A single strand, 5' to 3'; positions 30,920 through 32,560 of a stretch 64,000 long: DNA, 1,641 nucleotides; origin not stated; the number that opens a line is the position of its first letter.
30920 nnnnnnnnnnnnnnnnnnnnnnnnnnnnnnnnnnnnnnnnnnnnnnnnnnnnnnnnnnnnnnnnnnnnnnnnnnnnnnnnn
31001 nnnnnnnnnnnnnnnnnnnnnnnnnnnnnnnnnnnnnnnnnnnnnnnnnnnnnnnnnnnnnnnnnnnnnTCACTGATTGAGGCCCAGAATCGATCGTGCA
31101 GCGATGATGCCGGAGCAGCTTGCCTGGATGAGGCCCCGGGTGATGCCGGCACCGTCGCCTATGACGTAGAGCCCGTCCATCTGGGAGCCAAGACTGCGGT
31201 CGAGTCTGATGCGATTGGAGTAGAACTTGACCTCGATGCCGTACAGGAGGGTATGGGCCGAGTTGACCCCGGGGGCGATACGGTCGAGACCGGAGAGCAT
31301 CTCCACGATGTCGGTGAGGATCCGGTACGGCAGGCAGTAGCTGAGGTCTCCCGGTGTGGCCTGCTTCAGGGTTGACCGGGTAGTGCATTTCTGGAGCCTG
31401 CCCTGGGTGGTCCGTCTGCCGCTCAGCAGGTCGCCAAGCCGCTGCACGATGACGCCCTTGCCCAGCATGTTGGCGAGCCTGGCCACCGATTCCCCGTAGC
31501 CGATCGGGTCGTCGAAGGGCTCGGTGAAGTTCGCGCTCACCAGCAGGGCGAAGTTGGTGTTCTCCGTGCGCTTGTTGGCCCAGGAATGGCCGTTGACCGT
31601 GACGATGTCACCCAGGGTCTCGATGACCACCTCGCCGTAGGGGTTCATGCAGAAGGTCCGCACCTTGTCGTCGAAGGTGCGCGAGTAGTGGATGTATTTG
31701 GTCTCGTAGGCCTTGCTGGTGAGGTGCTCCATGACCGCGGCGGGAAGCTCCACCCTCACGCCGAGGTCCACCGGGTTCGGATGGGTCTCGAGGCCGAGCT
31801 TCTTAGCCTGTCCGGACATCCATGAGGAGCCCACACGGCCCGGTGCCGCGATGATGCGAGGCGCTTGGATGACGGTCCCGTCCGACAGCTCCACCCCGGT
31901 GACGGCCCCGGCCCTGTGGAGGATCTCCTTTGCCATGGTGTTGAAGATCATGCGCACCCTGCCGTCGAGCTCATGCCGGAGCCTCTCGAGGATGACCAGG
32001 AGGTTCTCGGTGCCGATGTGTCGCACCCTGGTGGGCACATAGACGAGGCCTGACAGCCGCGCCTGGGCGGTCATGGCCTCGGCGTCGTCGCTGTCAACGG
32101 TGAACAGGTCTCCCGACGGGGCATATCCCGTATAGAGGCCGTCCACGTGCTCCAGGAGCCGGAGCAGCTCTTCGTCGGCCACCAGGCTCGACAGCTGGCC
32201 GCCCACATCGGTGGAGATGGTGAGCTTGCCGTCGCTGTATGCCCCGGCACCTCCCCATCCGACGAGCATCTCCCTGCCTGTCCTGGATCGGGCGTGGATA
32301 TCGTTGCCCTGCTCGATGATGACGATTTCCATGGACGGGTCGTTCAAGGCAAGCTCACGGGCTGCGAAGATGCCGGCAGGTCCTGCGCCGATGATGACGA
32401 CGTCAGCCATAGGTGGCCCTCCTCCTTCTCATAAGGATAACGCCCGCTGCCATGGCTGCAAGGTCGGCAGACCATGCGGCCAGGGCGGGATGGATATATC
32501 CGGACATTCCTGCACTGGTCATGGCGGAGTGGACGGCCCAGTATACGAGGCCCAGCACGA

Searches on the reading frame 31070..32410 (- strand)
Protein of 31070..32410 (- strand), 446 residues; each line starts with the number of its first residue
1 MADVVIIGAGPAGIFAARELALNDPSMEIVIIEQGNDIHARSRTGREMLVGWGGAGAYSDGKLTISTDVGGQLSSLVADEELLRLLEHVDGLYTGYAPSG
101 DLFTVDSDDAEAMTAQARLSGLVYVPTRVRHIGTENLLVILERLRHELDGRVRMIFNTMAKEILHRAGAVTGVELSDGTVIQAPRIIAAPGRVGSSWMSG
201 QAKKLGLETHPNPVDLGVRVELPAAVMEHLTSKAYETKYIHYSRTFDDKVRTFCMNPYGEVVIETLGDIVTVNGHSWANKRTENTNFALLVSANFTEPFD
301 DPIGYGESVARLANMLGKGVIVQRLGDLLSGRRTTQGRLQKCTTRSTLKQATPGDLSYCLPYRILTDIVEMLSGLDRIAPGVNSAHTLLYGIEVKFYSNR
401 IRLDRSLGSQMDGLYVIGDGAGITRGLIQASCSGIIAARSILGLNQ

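Call 15: find_encoding_contigs(protein=window:31070-32410:-, flank=10000, max_places=10)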
Protein window:31070-32410:- (446 aa): 15 contigs read that carry it; 8 places shown.
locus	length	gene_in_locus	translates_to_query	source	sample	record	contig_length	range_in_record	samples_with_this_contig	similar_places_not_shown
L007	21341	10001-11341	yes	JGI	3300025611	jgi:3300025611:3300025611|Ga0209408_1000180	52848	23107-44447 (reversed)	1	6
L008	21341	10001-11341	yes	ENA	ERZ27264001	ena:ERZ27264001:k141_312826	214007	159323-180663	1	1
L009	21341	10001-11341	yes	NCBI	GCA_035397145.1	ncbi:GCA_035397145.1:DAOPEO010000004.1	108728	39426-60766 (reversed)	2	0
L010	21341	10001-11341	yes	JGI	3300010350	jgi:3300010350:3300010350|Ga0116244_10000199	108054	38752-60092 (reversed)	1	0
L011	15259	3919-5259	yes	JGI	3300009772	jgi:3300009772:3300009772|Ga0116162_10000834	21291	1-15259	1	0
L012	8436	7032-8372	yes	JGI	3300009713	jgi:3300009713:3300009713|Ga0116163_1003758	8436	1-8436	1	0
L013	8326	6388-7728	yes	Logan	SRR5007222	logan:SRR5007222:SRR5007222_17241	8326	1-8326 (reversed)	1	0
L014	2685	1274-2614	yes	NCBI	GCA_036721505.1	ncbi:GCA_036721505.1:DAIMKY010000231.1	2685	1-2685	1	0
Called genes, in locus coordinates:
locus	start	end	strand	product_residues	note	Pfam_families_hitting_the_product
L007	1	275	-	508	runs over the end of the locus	PF13426:PAS_9, PF08447:PAS_3, PF00512:HisKA (weak), PF02518:HATPase_c, PF00072:Response_reg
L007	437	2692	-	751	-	PF00989:PAS, PF08448:PAS_4 (weak), PF00989:PAS, PF08447:PAS_3, PF08448:PAS_4, PF00512:HisKA, PF02518:HATPase_c, PF00072:Response_reg, +4 more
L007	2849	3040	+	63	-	-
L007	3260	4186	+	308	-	PF00493:MCM (weak), PF20030:bpMoxR, PF01078:Mg_chelatase (faint), PF00004:AAA, PF07726:AAA_3, PF07728:AAA_5, PF17863:AAA_lid_2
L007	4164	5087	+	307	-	-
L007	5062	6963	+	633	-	PF11992:TgpA_N, PF01841:Transglut_core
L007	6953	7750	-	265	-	PF00691:OmpA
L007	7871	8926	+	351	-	PF03739:LptF_LptG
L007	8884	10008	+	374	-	PF03739:LptF_LptG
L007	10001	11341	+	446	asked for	PF00890:FAD_binding_2 (faint), PF01134:GIDA (faint), PF01266:DAO (weak), PF01946:Thi4 (weak), PF03486:HI0933_like (faint), PF05834:Lycopene_cycl (faint), PF07992:Pyr_redox_2 (faint), PF21688:FAD-depend_C, +1 more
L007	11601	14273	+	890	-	PF01326:PPDK_N, PF00391:PEP-utilizers, PF02896:PEP-utilizers_C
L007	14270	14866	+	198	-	PF02223:Thymidylate_kin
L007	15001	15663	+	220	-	PF13441:Gly-zipper_YMGG, PF05433:Rick_17kDa_Anti (weak), PF13488:Gly-zipper_Omp, PF00691:OmpA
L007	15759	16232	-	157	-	PF01967:MoaC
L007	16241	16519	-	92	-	PF09723:Zn_ribbon_8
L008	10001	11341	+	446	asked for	PF00890:FAD_binding_2 (faint), PF01134:GIDA (faint), PF01266:DAO (weak), PF01946:Thi4 (weak), PF03486:HI0933_like (faint), PF05834:Lycopene_cycl (faint), PF07992:Pyr_redox_2 (faint), PF21688:FAD-depend_C, +1 more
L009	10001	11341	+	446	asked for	PF00890:FAD_binding_2 (faint), PF01134:GIDA (faint), PF01266:DAO (weak), PF01946:Thi4 (weak), PF03486:HI0933_like (faint), PF05834:Lycopene_cycl (faint), PF07992:Pyr_redox_2 (faint), PF21688:FAD-depend_C, +1 more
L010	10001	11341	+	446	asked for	PF00890:FAD_binding_2 (faint), PF01134:GIDA (faint), PF01266:DAO (weak), PF01946:Thi4 (weak), PF03486:HI0933_like (faint), PF05834:Lycopene_cycl (faint), PF07992:Pyr_redox_2 (faint), PF21688:FAD-depend_C, +1 more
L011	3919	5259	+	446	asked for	PF00890:FAD_binding_2 (faint), PF01134:GIDA (faint), PF01266:DAO (weak), PF01946:Thi4 (weak), PF03486:HI0933_like (faint), PF05834:Lycopene_cycl (faint), PF07992:Pyr_redox_2 (faint), PF21688:FAD-depend_C, +1 more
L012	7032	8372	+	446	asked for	PF00890:FAD_binding_2 (faint), PF01134:GIDA (faint), PF01266:DAO (weak), PF01946:Thi4 (weak), PF03486:HI0933_like (faint), PF05834:Lycopene_cycl (faint), PF07992:Pyr_redox_2 (faint), PF21688:FAD-depend_C, +1 more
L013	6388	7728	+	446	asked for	PF00890:FAD_binding_2 (faint), PF01134:GIDA (faint), PF01266:DAO (weak), PF01946:Thi4 (weak), PF03486:HI0933_like (faint), PF05834:Lycopene_cycl (faint), PF07992:Pyr_redox_2 (faint), PF21688:FAD-depend_C, +1 more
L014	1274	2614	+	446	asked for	PF00890:FAD_binding_2 (faint), PF01134:GIDA (faint), PF01266:DAO (weak), PF01946:Thi4 (weak), PF03486:HI0933_like (faint), PF05834:Lycopene_cycl (faint), PF07992:Pyr_redox_2 (faint), PF21688:FAD-depend_C, +1 more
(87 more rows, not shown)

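Call 22: search_protein_families(library=pfam, proteins=[window:31070-32410:-])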
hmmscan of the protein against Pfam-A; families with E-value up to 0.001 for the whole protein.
window:31070-32410:- (446 aa): 10 families
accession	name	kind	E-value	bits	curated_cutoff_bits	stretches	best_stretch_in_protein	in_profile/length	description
PF21688.3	FAD-depend_C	-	7.5e-13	49.6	27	1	216-394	4-195/197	FAD-dependent protein, C-terminal domain-like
PF07992.20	Pyr_redox_2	-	1.4e-12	48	26.1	1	3-41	2-38/291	Pyridine nucleotide-disulphide oxidoreductase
PF01134.28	GIDA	-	2.7e-08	33.7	22.1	0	353-441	301-383/391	Glucose inhibited division protein A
PF01266.30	DAO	-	5.9e-08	33.1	27.9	1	3-119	1-108/353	FAD dependent oxidoreductase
PF00890.30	FAD_binding_2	-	1.1e-06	28.6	20.4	1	3-195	1-206/414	FAD binding domain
PF05834.18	Lycopene_cycl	-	1.5e-06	28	23.4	1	3-38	1-36/380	Lycopene cyclase protein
PF01946.23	Thi4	-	4.6e-06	26.5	26.2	1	2-34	18-49/235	Thi4 family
PF03486.20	HI0933_like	-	2.2e-05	24.5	50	1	3-38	2-35/244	HI0933-like protein Rossmann domain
PF13450.12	NAD_binding_8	-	2.4e-05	25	21.9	1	6-46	1-39/68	NAD(P)-binding Rossmann-like domain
PF13738.12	Pyr_redox_3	-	0.00034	20.4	30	0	5-36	1-31/305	Pyridine nucleotide-disulphide oxidoreductase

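Call 27: find_homologous_proteins(query=window:31070-32410:-, max_evalue=1e-60)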
Query window:31070-32410:- (446 aa): 7999 proteins with E <= 1e-60 among 8000 candidates; the best 120 are listed.
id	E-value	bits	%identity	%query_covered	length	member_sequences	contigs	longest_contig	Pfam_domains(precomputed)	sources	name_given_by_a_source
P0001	3.6e-293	990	100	100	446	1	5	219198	PF01946.24,PF01266.31,PF13450.13,PF00890.31,PF07992.21,PF21688.4,PF03486.21,PF05834.19,PF01134.29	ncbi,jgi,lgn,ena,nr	ncbi:MAG TPA: FAD-dependent oxidoreductase [Deltaproteobacteria bacterium]|nr:FAD-dependent oxidored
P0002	6.8e-292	986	100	100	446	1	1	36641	PF01946.24,PF01266.31,PF13450.13,PF00890.31,PF07992.21,PF21688.4,PF03486.21,PF05834.19,PF01134.29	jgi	-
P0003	1.9e-265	898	89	99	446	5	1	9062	PF01946.24,PF01266.31,PF13450.13,PF00890.31,PF07992.21,PF21688.4,PF03486.21,PF05834.19,PF01134.29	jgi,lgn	jgi:hypothetical protein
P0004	2.3e-263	892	88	99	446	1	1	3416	PF01946.24,PF01266.31,PF00890.31,PF07992.21,PF21688.4,PF05834.19,PF01134.29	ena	-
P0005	1.7e-261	885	88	99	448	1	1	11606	PF01266.31,PF00890.31,PF07992.21,PF21688.4,PF03486.21,PF05834.19,PF01134.29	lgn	-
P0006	5.4e-257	871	87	99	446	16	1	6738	PF01266.31,PF00890.31,PF07992.21,PF21688.4,PF03486.21,PF05834.19,PF01134.29,PF01494.26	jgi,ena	-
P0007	3.4e-254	861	87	99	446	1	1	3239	PF01266.31,PF00890.31,PF07992.21,PF21688.4,PF03486.21,PF05834.19,PF01134.29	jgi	-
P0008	1.5e-246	836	83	100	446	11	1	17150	PF01946.24,PF01266.31,PF00890.31,PF07992.21,PF21688.4,PF03486.21,PF05834.19,PF01134.29,PF01494.26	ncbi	ncbi:MAG: NAD(P)/FAD-dependent oxidoreductase [Desulfomonilia bacterium]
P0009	9.3e-246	834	82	100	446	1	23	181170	PF01946.24,PF01266.31,PF00890.31,PF07992.21,PF21688.4,PF03486.21,PF05834.19,PF01134.29,PF01494.26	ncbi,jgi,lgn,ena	ncbi:MAG: FAD-dependent protein [Desulfomonilia bacterium]|jgi:hypothetical protein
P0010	9.7e-243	824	81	100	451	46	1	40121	PF01946.24,PF01266.31,PF00890.31,PF07992.21,PF21688.4,PF13738.13,PF03486.21,PF05834.19,PF01134.29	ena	-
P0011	9.0e-241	817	82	99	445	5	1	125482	PF01266.31,PF00890.31,PF07992.21,PF21688.4,PF03486.21,PF05834.19,PF01134.29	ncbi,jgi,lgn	jgi:uncharacterized FAD-dependent dehydrogenase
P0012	1.6e-237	806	81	99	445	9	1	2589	PF01946.24,PF01266.31,PF00890.31,PF07992.21,PF21688.4,PF03486.21,PF05834.19,PF01134.29,PF01494.26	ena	-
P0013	1.7e-237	806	80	99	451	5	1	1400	PF01266.31,PF00890.31,PF07992.21,PF21688.4,PF05834.19,PF01134.29,PF01494.26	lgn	-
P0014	1.9e-237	806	82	99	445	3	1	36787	PF01946.24,PF01266.31,PF00890.31,PF07992.21,PF21688.4,PF03486.21,PF05834.19,PF01134.29,PF01494.26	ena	-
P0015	2.1e-237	806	81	99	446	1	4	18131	PF01946.24,PF01266.31,PF00890.31,PF07992.21,PF21688.4,PF03486.21,PF05834.19,PF01134.29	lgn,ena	-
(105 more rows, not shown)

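Call 28: find_encoding_contigs(protein=P0003, flank=10000, max_places=2)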
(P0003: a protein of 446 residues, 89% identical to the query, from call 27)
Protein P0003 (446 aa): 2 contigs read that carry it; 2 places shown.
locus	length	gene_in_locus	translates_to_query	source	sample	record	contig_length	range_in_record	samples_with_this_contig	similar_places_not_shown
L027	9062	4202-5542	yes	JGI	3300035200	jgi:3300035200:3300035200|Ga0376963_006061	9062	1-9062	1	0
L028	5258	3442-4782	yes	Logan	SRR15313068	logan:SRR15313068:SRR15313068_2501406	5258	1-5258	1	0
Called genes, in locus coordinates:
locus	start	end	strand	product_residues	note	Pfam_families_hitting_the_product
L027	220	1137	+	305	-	PF00041:fn3 (faint)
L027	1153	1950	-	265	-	PF00691:OmpA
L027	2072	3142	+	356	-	PF03739:LptF_LptG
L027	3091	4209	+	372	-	PF03739:LptF_LptG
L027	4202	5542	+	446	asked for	PF00890:FAD_binding_2 (weak), PF01134:GIDA (faint), PF01266:DAO, PF01946:Thi4 (weak), PF03486:HI0933_like (faint), PF05834:Lycopene_cycl (faint), PF07992:Pyr_redox_2 (faint), PF21688:FAD-depend_C, +1 more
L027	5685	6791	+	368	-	PF01326:PPDK_N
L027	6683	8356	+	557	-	PF00391:PEP-utilizers, PF02896:PEP-utilizers_C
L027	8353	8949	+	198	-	PF02223:Thymidylate_kin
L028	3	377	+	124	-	?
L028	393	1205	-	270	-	PF00691:OmpA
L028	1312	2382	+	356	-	PF03739:LptF_LptG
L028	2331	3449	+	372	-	PF03739:LptF_LptG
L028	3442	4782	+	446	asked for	PF00890:FAD_binding_2 (weak), PF01134:GIDA (faint), PF01266:DAO, PF01946:Thi4 (weak), PF03486:HI0933_like (faint), PF05834:Lycopene_cycl (faint), PF07992:Pyr_redox_2 (faint), PF21688:FAD-depend_C, +1 more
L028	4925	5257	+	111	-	?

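Call 29: find_encoding_contigs(protein=P0009, flank=10000, max_places=2)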
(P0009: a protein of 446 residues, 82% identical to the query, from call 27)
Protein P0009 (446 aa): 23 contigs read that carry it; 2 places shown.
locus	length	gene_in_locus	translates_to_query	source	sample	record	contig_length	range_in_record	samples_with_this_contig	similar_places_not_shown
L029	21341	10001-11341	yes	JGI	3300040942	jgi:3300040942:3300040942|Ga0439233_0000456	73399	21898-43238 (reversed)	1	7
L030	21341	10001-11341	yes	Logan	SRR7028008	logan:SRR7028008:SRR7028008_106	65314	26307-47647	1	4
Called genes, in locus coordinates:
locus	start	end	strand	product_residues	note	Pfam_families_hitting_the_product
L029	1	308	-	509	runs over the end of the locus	PF13426:PAS_9 (weak), PF08447:PAS_3 (weak), PF00512:HisKA (weak), PF02518:HATPase_c, PF00072:Response_reg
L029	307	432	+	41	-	-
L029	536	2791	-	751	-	PF00989:PAS, PF08448:PAS_4 (weak), PF00989:PAS, PF08447:PAS_3, PF08448:PAS_4, PF00512:HisKA, PF02518:HATPase_c, PF00072:Response_reg, +3 more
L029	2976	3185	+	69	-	-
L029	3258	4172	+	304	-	PF00493:MCM (weak), PF20030:bpMoxR, PF01078:Mg_chelatase (faint), PF00004:AAA, PF07726:AAA_3, PF07728:AAA_5, PF17863:AAA_lid_2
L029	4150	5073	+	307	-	-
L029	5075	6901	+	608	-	PF11992:TgpA_N, PF01841:Transglut_core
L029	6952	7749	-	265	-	PF00691:OmpA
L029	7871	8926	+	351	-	PF03739:LptF_LptG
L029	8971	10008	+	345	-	PF03739:LptF_LptG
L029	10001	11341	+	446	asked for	PF00890:FAD_binding_2 (faint), PF01134:GIDA (faint), PF01266:DAO (faint), PF01494:FAD_binding_3 (faint), PF01946:Thi4 (weak), PF03486:HI0933_like (faint), PF05834:Lycopene_cycl (weak), PF21688:FAD-depend_C, +1 more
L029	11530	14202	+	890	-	PF01326:PPDK_N, PF00391:PEP-utilizers, PF02896:PEP-utilizers_C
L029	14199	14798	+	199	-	PF02223:Thymidylate_kin, PF13521:AAA_28 (faint)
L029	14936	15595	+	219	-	PF13441:Gly-zipper_YMGG, PF05433:Rick_17kDa_Anti (weak), PF13488:Gly-zipper_Omp, PF00691:OmpA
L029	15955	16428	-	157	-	PF01967:MoaC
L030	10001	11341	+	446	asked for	PF00890:FAD_binding_2 (faint), PF01134:GIDA (faint), PF01266:DAO (faint), PF01494:FAD_binding_3 (faint), PF01946:Thi4 (weak), PF03486:HI0933_like (faint), PF05834:Lycopene_cycl (weak), PF21688:FAD-depend_C, +1 more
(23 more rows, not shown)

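Call 30: find_encoding_contigs(protein=P0011, flank=10000, max_places=2)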
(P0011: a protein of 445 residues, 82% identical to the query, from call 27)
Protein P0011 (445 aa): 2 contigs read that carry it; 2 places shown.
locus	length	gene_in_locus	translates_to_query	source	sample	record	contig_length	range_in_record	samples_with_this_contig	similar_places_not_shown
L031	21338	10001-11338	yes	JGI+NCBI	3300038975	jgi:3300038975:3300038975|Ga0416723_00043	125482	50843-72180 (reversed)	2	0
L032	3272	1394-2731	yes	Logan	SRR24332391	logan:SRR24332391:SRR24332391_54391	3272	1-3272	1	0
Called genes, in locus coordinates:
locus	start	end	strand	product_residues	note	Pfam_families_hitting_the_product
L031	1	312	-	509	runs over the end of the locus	PF00989:PAS (weak), PF08448:PAS_4 (faint), PF13426:PAS_9, PF08447:PAS_3, PF00512:HisKA, PF02518:HATPase_c, PF00072:Response_reg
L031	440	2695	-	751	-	PF00989:PAS, PF13426:PAS_9, PF00989:PAS, PF08447:PAS_3, PF08448:PAS_4, PF00512:HisKA, PF02518:HATPase_c, PF00072:Response_reg, +3 more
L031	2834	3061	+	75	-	-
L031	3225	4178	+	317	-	PF00493:MCM (faint), PF20030:bpMoxR, PF01078:Mg_chelatase (faint), PF07726:AAA_3, PF07728:AAA_5, PF00004:AAA (weak), PF17863:AAA_lid_2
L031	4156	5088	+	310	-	-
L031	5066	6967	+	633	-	PF11992:TgpA_N, PF01841:Transglut_core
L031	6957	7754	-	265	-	PF00691:OmpA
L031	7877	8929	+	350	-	PF03739:LptF_LptG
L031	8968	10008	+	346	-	PF03739:LptF_LptG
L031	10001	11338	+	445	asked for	PF00890:FAD_binding_2 (faint), PF01134:GIDA (faint), PF01266:DAO (weak), PF03486:HI0933_like (faint), PF05834:Lycopene_cycl (faint), PF07992:Pyr_redox_2 (faint), PF21688:FAD-depend_C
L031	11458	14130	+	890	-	PF01326:PPDK_N, PF00391:PEP-utilizers, PF02896:PEP-utilizers_C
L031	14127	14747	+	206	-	PF02223:Thymidylate_kin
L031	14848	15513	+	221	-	PF13441:Gly-zipper_YMGG, PF05433:Rick_17kDa_Anti (weak), PF13488:Gly-zipper_Omp, PF00691:OmpA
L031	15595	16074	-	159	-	PF01967:MoaC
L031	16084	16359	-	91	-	PF09723:Zn_ribbon_8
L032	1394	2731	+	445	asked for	PF00890:FAD_binding_2 (faint), PF01134:GIDA (faint), PF01266:DAO (weak), PF03486:HI0933_like (faint), PF05834:Lycopene_cycl (faint), PF07992:Pyr_redox_2 (faint), PF21688:FAD-depend_C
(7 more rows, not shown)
